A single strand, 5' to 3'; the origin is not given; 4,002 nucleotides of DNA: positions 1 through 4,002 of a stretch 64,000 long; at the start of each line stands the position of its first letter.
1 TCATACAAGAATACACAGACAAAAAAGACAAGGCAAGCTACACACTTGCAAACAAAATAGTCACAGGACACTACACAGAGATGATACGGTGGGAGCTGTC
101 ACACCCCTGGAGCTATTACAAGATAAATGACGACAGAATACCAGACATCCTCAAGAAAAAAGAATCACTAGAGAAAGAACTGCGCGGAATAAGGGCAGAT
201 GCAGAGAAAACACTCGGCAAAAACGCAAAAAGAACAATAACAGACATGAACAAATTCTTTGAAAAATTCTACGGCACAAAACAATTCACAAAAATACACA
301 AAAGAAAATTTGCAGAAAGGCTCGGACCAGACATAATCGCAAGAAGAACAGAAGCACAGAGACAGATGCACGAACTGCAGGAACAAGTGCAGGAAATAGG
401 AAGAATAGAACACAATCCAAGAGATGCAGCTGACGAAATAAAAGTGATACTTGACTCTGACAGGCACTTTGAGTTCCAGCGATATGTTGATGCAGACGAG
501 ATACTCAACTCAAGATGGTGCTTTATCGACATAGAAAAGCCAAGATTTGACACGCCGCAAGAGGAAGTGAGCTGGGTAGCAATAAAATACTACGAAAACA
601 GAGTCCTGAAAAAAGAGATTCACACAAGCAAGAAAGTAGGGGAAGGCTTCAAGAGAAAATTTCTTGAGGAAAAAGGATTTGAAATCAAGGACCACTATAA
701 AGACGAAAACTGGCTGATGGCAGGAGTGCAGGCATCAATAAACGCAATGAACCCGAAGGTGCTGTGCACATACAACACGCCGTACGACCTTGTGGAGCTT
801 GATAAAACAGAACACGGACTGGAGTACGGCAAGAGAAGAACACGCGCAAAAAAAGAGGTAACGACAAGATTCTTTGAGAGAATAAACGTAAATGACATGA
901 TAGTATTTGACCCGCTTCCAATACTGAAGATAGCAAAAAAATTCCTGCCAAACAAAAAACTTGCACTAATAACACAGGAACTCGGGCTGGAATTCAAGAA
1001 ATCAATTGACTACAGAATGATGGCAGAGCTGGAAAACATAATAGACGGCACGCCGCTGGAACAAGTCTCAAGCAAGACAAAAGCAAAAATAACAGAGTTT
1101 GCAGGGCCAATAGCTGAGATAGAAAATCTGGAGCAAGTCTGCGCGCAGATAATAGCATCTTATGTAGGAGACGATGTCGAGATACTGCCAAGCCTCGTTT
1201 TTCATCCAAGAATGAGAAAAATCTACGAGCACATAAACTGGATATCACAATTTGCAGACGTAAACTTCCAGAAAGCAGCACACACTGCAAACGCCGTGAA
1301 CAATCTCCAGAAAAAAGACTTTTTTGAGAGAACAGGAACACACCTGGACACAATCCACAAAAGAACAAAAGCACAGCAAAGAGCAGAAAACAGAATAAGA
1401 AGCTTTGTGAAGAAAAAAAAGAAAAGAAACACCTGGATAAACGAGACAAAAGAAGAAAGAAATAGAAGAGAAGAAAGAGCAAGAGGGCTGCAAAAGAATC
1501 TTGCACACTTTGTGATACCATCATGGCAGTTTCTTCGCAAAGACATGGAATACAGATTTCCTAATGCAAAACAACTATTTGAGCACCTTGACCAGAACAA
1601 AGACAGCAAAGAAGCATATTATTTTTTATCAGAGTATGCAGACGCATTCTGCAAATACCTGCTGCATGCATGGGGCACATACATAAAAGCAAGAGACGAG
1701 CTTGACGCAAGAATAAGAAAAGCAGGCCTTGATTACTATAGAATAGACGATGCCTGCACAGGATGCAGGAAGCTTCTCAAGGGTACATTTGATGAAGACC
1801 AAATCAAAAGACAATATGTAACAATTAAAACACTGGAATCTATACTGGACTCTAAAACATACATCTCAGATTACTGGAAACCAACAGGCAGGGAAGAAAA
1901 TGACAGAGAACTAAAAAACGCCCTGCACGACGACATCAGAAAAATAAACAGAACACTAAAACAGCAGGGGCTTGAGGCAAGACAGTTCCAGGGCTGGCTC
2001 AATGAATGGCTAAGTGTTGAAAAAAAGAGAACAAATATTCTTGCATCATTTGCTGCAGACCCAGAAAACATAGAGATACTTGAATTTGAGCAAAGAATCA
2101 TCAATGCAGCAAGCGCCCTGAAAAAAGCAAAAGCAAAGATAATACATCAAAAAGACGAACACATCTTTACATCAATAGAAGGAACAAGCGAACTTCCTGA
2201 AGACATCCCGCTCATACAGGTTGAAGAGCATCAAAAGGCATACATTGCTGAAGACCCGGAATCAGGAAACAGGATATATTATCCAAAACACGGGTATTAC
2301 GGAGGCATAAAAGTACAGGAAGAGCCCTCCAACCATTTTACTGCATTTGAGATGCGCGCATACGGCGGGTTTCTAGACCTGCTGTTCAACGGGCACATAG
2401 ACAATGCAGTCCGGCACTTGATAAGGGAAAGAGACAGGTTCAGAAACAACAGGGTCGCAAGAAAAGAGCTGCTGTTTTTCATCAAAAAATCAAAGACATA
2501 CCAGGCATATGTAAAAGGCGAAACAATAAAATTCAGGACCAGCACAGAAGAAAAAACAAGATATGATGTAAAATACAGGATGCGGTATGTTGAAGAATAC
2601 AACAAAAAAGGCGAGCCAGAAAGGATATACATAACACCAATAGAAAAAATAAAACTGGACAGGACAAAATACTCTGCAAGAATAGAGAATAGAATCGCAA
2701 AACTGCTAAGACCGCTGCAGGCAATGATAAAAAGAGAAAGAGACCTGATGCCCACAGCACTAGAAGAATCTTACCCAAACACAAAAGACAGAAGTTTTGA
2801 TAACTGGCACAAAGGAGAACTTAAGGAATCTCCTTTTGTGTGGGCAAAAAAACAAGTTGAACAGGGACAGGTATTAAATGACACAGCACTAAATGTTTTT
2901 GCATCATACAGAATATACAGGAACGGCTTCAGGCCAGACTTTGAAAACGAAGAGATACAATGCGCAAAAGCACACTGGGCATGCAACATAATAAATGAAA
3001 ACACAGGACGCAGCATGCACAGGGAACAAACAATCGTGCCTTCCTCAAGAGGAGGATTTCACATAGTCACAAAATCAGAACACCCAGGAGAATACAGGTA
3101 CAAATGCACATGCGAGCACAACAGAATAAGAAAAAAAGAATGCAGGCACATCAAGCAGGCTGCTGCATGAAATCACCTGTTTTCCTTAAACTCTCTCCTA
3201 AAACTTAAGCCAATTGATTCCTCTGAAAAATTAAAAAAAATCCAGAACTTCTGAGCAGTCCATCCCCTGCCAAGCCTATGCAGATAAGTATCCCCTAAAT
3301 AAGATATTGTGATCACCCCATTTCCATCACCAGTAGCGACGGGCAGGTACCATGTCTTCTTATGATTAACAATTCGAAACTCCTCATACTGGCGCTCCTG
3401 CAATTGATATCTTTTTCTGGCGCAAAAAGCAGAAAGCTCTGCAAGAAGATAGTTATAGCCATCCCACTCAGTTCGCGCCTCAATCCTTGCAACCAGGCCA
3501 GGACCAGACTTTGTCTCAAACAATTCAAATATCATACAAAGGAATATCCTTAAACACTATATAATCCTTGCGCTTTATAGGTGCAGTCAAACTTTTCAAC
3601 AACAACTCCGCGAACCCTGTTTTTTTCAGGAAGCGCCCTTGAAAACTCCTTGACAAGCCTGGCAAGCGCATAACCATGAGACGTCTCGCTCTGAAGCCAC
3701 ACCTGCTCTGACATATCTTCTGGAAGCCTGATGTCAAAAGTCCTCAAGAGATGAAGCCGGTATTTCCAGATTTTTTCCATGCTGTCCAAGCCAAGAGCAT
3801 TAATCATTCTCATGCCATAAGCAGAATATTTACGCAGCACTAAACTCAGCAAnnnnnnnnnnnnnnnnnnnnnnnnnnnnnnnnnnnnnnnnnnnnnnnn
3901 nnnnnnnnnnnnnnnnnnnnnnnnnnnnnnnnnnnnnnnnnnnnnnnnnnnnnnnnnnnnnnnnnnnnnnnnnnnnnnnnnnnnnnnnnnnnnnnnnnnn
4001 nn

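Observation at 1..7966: Compact module of non-archaeal-looking DNA replication/nuclease genes at the window start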

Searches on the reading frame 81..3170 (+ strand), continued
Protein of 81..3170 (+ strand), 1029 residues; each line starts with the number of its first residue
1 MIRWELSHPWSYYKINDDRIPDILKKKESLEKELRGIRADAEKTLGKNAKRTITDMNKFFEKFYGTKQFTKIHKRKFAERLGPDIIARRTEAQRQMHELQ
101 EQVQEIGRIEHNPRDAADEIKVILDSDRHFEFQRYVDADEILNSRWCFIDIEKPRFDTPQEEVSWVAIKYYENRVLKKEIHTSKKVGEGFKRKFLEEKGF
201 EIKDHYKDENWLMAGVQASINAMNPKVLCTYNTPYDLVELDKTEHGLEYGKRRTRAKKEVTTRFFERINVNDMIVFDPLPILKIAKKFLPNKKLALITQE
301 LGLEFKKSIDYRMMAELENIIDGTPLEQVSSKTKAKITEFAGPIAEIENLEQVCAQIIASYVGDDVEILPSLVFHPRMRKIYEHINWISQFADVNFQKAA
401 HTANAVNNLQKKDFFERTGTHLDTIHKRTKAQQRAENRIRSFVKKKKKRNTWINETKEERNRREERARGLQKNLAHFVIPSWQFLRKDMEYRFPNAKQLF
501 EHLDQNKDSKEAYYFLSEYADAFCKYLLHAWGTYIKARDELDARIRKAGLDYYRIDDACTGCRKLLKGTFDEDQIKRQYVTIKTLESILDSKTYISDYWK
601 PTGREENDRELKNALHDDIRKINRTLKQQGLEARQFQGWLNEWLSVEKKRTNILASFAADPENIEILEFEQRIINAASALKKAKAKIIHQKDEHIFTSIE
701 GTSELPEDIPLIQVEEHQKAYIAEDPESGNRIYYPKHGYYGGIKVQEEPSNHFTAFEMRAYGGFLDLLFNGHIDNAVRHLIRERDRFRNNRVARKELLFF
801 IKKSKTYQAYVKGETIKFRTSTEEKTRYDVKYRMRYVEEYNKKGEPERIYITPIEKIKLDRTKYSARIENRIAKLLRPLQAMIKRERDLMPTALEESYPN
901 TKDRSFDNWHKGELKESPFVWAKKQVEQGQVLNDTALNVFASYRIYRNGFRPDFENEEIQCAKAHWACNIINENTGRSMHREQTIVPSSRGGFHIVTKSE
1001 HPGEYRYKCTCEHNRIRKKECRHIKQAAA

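Call 66: list_cluster_members(proteins=[P0138, P0139, P0140, P0141, P0150, P0159, P0165, P0191, P0208, P0256])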
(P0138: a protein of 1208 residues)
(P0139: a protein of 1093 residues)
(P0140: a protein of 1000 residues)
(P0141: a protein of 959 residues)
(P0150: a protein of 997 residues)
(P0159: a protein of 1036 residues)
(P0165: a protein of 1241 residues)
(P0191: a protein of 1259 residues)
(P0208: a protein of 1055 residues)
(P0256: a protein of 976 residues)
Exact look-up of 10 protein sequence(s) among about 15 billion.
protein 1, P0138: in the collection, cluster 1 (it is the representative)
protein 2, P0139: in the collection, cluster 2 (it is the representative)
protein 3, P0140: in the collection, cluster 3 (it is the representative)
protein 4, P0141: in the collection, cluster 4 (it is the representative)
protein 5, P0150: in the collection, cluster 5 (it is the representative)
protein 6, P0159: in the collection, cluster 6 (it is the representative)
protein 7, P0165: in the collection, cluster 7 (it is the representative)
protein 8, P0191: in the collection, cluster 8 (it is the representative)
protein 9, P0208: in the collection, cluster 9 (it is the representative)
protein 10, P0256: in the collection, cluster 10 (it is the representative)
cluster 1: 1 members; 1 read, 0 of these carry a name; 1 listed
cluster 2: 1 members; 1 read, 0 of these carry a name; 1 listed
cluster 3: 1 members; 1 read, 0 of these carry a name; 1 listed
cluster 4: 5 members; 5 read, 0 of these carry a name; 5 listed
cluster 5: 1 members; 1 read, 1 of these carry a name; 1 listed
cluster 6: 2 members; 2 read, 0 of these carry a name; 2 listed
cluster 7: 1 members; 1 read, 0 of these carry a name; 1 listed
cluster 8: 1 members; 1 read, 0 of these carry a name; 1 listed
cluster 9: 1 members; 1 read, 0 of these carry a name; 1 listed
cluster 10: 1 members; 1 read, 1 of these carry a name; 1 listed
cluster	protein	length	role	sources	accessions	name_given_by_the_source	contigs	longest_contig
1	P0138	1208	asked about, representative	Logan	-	-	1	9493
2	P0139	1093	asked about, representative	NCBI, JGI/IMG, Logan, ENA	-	-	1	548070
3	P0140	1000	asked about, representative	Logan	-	-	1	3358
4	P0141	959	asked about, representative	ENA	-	-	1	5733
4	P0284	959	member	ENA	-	-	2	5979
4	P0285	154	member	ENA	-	-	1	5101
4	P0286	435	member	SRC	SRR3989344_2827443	-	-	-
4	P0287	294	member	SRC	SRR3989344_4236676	-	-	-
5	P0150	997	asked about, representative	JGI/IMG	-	hypothetical protein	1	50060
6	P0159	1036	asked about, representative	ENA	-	-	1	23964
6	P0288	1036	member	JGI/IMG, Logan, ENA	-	-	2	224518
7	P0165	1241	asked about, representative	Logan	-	-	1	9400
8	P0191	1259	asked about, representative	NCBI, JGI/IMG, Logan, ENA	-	-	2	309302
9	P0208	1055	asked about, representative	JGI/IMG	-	-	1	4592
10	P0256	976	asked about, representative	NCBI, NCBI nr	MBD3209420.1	hypothetical protein GF367_03290, partial [Candidatus Woesearchaeota archaeon] | hypothetical protein [Candidatus Woesearchaeota archaeon]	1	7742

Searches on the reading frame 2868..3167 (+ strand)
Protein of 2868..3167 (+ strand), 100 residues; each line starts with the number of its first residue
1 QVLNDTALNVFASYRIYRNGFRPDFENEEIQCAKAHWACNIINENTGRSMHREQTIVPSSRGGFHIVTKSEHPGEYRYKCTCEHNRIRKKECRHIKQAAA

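Call 93: search_protein_families(library=pfam, proteins=[window:2868-3167:+], max_evalue=10)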
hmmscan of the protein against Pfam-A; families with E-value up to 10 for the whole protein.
window:2868-3167:+ (100 aa): 0 families

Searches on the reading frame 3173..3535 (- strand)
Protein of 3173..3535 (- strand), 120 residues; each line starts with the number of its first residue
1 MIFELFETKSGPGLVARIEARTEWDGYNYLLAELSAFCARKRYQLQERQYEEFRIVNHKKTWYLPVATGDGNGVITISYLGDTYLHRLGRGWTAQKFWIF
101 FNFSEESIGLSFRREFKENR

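Call 3: search_protein_families(library=pfam, proteins=[window:3173-3535:-], max_evalue=0.1)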
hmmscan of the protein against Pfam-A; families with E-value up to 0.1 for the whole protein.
window:3173-3535:- (120 aa): 0 families

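Call 4: search_protein_families(library=ncbifam, proteins=[window:3173-3535:-], max_evalue=0.1)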
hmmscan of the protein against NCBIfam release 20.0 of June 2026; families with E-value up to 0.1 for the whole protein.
window:3173-3535:- (120 aa): 0 families

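Call 6: search_protein_families(library=phrogs, proteins=[window:3173-3535:-], max_evalue=0.01)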
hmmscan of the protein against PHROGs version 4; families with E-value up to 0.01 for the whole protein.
window:3173-3535:- (120 aa): 0 families

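Call 67: search_protein_families(library=padloc, proteins=[window:3173-3535:-], max_evalue=0.01)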
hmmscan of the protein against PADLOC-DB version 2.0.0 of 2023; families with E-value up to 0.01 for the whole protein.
window:3173-3535:- (120 aa): 0 families

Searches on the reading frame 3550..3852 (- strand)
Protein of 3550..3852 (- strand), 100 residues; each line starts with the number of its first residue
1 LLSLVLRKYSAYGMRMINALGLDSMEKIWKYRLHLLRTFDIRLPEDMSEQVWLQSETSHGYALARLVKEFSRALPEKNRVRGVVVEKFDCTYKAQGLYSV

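Call 3: search_protein_families(library=pfam, proteins=[window:3550-3852:-], max_evalue=0.1)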
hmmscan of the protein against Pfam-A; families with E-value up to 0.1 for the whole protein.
window:3550-3852:- (100 aa): 0 families

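Call 4: search_protein_families(library=ncbifam, proteins=[window:3550-3852:-], max_evalue=0.1)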
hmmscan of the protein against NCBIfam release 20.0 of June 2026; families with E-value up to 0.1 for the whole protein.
window:3550-3852:- (100 aa): 1 family
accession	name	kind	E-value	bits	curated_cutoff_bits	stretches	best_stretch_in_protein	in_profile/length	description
NF002151.0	PRK00982.1-5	equivalog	0.066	13.3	92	0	16-51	29-63/78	acyl carrier protein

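Call 6: search_protein_families(library=phrogs, proteins=[window:3550-3852:-], max_evalue=0.01)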
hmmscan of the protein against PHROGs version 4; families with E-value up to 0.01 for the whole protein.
window:3550-3852:- (100 aa): 0 families

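Call 67: search_protein_families(library=padloc, proteins=[window:3550-3852:-], max_evalue=0.01)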
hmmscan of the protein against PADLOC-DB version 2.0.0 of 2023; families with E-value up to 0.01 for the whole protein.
window:3550-3852:- (100 aa): 0 families
